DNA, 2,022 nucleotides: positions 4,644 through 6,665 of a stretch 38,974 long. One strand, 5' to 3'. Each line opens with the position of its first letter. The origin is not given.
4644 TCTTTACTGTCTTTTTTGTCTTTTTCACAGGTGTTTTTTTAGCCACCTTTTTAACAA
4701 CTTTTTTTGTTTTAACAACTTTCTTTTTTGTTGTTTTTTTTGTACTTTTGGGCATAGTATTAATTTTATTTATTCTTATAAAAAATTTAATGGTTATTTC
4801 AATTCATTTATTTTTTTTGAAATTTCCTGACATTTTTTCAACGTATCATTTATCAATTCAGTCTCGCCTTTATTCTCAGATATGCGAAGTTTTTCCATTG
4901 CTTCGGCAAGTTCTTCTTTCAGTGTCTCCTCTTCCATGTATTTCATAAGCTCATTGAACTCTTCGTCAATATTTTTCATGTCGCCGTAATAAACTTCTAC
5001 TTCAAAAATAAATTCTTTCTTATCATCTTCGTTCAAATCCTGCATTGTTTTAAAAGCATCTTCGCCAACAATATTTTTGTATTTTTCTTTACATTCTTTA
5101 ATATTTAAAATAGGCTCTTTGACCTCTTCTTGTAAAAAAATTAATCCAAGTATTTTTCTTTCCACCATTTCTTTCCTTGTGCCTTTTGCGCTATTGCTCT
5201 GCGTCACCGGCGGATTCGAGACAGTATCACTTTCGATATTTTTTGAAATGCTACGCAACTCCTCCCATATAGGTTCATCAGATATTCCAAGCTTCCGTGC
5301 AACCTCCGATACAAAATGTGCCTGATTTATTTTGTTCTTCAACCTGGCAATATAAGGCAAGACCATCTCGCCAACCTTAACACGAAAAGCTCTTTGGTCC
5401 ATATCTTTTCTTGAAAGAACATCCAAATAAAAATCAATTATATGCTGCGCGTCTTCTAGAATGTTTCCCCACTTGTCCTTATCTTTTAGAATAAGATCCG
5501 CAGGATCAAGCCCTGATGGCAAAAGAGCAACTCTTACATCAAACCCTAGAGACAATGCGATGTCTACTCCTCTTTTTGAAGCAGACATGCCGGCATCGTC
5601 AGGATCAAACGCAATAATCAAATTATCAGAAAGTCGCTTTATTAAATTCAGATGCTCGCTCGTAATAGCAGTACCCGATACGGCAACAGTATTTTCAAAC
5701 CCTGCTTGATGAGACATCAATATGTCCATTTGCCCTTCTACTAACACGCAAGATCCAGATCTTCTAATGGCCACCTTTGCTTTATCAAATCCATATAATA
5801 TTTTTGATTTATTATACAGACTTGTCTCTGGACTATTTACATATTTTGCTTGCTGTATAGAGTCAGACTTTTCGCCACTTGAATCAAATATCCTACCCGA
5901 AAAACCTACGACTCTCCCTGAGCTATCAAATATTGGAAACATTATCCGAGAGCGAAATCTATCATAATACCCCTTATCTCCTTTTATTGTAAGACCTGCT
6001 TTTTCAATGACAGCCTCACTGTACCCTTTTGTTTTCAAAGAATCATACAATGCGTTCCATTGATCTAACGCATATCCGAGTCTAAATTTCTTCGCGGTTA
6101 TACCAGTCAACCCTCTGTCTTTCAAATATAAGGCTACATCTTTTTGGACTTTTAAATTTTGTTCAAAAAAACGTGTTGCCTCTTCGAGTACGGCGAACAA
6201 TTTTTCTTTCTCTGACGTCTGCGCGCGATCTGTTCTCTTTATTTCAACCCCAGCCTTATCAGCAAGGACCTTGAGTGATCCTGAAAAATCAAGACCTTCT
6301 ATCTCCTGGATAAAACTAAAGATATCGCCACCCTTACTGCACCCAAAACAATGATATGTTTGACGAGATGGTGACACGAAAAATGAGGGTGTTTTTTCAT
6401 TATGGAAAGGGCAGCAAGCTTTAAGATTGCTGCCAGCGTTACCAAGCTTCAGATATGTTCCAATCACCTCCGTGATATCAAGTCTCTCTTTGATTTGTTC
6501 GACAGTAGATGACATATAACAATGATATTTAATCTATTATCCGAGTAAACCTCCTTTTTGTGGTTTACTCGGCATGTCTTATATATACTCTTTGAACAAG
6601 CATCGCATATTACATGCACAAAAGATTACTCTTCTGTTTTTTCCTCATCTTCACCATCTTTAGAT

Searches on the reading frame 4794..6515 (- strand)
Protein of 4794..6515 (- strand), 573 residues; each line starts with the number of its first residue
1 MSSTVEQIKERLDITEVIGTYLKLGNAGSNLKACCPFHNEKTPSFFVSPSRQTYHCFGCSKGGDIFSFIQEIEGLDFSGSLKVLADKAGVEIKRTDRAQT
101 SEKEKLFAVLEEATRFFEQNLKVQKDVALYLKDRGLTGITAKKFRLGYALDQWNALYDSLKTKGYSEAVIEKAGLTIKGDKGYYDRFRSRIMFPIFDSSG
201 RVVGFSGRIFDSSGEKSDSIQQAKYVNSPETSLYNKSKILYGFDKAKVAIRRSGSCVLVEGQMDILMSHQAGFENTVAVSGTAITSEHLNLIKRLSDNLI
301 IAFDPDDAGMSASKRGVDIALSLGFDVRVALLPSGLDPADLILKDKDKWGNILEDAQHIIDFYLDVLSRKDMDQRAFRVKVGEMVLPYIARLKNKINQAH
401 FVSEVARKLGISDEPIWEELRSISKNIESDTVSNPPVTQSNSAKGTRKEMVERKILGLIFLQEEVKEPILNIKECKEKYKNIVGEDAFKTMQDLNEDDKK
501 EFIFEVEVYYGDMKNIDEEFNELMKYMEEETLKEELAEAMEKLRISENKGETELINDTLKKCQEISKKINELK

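Call 39: search_protein_families(library=pfam, proteins=[window:4794-6515:-], max_evalue=0.001)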
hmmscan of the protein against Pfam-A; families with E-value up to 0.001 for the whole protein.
window:4794-6515:- (573 aa): 6 families
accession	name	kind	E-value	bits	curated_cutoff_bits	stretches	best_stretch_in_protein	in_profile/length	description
PF08275.17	DNAG_N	-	1.4e-38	132.3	26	1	116-247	1-128/128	DNA primase catalytic core, N-terminal domain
PF01807.25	Zn_ribbon_DnaG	-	1.6e-34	118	24.9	1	3-95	4-96/98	CHC2 zinc finger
PF13155.12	Toprim_2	-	1.3e-17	64.3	22.1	1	257-341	1-87/88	Toprim-like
PF13662.12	Toprim_4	-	8.3e-15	55.2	25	1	257-329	4-83/85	Toprim domain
PF01751.28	Toprim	-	3e-10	40.5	23.1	1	257-320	3-84/96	Toprim domain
PF10410.14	DnaB_bind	-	1.9e-06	28.4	20.6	1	360-414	1-56/56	DnaB-helicase binding domain of primase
